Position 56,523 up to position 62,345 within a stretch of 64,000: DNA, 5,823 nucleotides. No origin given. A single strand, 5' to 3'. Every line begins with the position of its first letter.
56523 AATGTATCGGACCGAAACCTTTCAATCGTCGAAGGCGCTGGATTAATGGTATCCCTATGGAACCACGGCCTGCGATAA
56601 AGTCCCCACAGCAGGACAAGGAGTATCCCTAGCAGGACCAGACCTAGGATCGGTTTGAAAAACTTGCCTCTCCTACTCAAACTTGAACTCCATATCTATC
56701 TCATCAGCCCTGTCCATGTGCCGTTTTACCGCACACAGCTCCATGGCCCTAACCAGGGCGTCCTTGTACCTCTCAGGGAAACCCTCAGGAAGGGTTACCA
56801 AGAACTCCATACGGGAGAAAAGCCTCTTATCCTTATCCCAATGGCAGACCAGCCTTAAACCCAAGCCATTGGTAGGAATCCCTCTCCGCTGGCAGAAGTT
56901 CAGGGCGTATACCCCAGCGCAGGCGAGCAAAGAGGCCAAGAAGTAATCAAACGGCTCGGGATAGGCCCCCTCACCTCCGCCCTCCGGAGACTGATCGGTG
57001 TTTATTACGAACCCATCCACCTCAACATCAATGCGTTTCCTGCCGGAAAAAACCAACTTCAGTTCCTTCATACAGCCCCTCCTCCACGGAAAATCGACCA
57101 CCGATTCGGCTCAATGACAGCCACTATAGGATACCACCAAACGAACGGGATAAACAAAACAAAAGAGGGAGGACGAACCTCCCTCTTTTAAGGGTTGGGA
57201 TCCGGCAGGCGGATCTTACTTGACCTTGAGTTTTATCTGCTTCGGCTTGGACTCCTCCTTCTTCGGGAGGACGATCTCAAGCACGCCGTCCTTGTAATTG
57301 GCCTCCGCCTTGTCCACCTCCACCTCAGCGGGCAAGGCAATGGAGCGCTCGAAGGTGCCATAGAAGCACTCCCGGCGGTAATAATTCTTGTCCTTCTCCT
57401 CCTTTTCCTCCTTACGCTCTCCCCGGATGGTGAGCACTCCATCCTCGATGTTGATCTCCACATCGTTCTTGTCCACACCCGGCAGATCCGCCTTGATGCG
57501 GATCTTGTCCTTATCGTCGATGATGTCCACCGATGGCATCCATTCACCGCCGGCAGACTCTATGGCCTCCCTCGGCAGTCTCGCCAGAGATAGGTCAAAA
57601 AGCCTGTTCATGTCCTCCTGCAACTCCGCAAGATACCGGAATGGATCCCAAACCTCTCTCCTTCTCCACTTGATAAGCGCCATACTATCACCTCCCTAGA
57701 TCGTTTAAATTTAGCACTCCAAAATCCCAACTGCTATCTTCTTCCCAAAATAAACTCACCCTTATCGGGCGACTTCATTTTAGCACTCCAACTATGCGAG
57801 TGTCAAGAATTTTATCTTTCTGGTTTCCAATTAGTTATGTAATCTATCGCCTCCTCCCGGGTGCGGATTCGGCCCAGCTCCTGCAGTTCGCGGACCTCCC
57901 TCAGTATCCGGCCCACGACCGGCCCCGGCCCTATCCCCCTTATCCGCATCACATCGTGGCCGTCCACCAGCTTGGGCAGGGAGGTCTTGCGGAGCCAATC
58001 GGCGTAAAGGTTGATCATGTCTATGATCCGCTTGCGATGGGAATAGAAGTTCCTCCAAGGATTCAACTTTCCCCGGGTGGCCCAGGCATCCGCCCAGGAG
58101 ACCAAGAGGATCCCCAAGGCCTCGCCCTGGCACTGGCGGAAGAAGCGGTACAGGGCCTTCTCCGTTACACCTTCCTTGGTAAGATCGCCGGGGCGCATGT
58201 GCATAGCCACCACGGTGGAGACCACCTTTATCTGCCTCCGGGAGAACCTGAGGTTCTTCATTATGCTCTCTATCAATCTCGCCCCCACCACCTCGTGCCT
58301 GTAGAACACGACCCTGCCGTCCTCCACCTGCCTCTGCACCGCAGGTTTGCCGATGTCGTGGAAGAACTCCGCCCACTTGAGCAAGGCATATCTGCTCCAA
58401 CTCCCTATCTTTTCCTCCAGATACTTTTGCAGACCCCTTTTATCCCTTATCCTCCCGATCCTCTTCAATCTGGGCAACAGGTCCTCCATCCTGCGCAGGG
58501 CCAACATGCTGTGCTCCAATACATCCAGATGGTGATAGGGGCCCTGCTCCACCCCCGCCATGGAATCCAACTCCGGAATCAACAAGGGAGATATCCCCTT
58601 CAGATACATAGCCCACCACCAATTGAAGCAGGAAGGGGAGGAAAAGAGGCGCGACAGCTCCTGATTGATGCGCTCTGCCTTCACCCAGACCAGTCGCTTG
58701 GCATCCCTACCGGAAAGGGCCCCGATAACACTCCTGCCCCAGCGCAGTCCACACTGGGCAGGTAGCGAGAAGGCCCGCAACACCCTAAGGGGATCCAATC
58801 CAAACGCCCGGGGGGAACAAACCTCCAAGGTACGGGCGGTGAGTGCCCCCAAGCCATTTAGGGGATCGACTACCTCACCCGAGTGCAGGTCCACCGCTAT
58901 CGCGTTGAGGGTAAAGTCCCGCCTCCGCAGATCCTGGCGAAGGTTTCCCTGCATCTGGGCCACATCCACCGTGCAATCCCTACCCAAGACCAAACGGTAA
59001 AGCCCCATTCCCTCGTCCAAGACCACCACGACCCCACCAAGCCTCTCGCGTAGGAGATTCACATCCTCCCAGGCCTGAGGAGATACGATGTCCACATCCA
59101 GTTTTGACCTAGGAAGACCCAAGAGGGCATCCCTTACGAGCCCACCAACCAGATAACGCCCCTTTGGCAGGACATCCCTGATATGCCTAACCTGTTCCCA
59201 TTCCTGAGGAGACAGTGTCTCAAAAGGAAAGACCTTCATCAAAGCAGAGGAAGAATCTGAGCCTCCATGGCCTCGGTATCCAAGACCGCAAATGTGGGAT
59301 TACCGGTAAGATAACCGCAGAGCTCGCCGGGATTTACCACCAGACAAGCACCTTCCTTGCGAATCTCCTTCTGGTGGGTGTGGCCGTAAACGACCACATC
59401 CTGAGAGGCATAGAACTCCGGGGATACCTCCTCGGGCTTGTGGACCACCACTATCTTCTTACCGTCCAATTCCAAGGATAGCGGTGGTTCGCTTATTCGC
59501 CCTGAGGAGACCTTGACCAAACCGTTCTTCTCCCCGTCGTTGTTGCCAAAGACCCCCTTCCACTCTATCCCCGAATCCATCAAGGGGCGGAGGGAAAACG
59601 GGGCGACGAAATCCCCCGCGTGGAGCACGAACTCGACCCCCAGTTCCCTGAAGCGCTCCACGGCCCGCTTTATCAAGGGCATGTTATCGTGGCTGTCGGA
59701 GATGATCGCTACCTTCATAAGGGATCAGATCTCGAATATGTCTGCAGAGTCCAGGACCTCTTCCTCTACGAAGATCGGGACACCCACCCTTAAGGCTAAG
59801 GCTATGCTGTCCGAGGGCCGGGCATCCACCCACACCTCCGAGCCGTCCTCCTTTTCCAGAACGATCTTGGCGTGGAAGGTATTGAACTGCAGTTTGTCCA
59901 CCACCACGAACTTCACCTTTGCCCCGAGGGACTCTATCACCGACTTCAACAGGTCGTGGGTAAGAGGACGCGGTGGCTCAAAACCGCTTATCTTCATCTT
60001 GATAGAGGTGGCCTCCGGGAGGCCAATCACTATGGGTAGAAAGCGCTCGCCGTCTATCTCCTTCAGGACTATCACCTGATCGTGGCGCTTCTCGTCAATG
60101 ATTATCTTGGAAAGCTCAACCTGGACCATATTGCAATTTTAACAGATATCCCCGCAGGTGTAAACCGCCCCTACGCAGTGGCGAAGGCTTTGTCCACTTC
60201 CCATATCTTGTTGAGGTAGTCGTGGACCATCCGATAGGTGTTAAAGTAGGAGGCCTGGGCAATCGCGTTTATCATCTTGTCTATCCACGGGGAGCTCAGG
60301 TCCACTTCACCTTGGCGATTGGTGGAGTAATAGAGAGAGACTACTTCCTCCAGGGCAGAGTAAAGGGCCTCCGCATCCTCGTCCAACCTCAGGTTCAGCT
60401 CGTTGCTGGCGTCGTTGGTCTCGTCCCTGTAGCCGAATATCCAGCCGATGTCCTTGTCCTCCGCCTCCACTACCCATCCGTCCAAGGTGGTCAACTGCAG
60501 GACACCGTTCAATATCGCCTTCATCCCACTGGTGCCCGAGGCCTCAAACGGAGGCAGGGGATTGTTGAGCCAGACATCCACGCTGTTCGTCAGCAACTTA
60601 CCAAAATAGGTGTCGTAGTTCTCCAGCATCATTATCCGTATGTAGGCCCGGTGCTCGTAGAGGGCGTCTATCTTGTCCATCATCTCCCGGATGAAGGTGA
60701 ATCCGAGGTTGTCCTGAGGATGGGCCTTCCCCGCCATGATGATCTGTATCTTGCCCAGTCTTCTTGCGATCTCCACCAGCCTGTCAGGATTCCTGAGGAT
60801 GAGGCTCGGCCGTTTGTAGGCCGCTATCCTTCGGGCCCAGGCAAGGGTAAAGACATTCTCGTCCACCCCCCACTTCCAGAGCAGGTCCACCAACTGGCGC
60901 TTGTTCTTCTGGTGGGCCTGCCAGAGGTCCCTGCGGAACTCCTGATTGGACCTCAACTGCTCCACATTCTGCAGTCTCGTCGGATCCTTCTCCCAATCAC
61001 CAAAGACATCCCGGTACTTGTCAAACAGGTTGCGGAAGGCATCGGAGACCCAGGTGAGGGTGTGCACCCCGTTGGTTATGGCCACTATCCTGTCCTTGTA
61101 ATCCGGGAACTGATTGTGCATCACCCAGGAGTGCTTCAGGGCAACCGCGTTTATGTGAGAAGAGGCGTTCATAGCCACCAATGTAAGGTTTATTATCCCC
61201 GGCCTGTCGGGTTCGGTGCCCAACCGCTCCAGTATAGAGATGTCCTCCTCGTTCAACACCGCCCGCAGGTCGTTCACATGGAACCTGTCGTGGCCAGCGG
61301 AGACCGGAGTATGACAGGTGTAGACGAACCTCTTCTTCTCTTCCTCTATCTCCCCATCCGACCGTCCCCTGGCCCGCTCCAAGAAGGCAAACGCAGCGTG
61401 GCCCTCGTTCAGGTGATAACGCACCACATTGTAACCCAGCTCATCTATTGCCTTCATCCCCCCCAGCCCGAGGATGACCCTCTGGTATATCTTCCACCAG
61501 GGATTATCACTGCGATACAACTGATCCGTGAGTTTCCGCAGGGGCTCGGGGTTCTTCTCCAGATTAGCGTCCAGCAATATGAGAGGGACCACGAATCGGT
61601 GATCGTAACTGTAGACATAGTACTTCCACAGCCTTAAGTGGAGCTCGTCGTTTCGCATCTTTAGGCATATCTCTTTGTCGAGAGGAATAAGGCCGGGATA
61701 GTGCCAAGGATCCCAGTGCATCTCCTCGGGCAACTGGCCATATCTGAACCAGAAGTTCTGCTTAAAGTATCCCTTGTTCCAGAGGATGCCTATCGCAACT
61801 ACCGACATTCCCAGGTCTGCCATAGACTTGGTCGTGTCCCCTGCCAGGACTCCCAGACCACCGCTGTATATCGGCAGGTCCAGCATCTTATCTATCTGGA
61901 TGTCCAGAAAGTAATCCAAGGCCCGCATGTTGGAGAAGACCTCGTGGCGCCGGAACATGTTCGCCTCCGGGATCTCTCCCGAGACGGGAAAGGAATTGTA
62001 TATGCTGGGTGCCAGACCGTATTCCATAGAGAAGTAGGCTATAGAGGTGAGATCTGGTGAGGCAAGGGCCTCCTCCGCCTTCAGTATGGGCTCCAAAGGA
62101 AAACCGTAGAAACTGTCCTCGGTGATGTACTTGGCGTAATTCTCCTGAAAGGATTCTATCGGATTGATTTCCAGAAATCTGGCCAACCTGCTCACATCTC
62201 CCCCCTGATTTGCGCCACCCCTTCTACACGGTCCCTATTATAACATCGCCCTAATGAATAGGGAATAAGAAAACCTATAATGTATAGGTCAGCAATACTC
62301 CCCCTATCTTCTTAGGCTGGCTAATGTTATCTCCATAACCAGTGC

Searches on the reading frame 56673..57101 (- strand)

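Call 70: search_protein_families(library=pfam, proteins=[window:56673-57101:-], max_evalue=0.0001)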
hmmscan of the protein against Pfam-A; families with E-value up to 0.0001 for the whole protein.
window:56673-57101:- (142 aa): 1 family
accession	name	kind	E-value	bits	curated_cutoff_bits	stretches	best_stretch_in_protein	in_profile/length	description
PF02566.24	OsmC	-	1e-12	48.8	27.5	1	43-136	1-98/100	OsmC-like protein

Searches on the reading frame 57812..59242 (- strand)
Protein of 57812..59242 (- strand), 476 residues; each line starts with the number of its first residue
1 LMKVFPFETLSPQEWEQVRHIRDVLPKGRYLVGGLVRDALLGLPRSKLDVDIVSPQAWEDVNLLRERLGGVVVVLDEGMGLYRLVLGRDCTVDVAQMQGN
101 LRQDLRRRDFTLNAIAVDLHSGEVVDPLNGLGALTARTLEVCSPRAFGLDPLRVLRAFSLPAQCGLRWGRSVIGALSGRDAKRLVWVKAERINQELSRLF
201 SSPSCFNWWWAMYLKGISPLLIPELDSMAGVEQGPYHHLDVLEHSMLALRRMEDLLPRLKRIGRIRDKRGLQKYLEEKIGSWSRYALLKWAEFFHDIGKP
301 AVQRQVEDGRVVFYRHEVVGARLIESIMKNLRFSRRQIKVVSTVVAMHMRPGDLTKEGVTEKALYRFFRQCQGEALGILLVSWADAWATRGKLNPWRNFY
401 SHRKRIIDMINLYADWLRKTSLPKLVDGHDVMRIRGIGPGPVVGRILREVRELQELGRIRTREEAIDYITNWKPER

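Call 70: search_protein_families(library=pfam, proteins=[window:57812-59242:-], max_evalue=0.0001)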
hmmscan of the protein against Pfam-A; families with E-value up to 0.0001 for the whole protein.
window:57812-59242:- (476 aa): 3 families
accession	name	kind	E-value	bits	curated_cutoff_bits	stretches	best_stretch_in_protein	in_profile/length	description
PF01743.26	PolyA_pol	-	7.8e-16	59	23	1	94-139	80-125/126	Poly A polymerase head domain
PF01966.28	HD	-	2.8e-07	31.2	22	1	286-362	25-93/116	HD domain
PF13735.12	tRNA_NucTran2_2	-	6.6e-06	26.6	27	1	324-466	24-145/149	tRNA nucleotidyltransferase domain 2 putative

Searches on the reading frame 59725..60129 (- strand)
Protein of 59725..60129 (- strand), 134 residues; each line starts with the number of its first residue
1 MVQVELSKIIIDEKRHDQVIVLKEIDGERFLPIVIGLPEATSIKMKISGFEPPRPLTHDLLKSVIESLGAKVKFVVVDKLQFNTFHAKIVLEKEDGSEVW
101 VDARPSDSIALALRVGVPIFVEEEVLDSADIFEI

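Call 70: search_protein_families(library=pfam, proteins=[window:59725-60129:-], max_evalue=0.0001)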
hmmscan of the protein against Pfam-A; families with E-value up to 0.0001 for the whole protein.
window:59725-60129:- (134 aa): 1 family
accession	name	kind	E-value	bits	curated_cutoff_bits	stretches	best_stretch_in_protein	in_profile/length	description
PF02577.19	BFN_dom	-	1e-39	135.3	27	1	20-131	1-109/112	Bifunctional nuclease domain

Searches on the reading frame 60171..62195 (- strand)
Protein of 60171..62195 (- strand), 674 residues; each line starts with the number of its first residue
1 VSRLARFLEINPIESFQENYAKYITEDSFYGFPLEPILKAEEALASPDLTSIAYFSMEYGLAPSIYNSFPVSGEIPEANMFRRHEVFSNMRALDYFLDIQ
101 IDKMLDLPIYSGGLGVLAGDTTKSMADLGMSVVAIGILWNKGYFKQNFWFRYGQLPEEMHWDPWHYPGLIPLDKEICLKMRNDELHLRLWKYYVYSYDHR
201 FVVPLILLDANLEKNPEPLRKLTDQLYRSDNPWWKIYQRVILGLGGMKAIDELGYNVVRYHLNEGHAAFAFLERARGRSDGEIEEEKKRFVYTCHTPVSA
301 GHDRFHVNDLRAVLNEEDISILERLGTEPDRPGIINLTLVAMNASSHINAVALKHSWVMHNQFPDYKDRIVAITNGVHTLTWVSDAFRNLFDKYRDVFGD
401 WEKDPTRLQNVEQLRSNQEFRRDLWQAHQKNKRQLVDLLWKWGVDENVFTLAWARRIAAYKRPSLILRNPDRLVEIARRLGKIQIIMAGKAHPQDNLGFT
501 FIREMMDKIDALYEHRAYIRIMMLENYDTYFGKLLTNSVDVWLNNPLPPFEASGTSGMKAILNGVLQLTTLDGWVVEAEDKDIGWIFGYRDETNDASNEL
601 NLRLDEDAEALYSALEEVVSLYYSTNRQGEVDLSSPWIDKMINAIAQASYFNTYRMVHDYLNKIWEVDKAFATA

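Call 70: search_protein_families(library=pfam, proteins=[window:60171-62195:-], max_evalue=0.0001)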
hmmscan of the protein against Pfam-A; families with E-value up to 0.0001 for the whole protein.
window:60171-62195:- (674 aa): 1 family
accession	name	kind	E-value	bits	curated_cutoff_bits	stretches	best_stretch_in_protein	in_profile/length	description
PF00343.26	Phosphorylase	-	3.9e-37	128.3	27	1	331-623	320-635/713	Carbohydrate phosphorylase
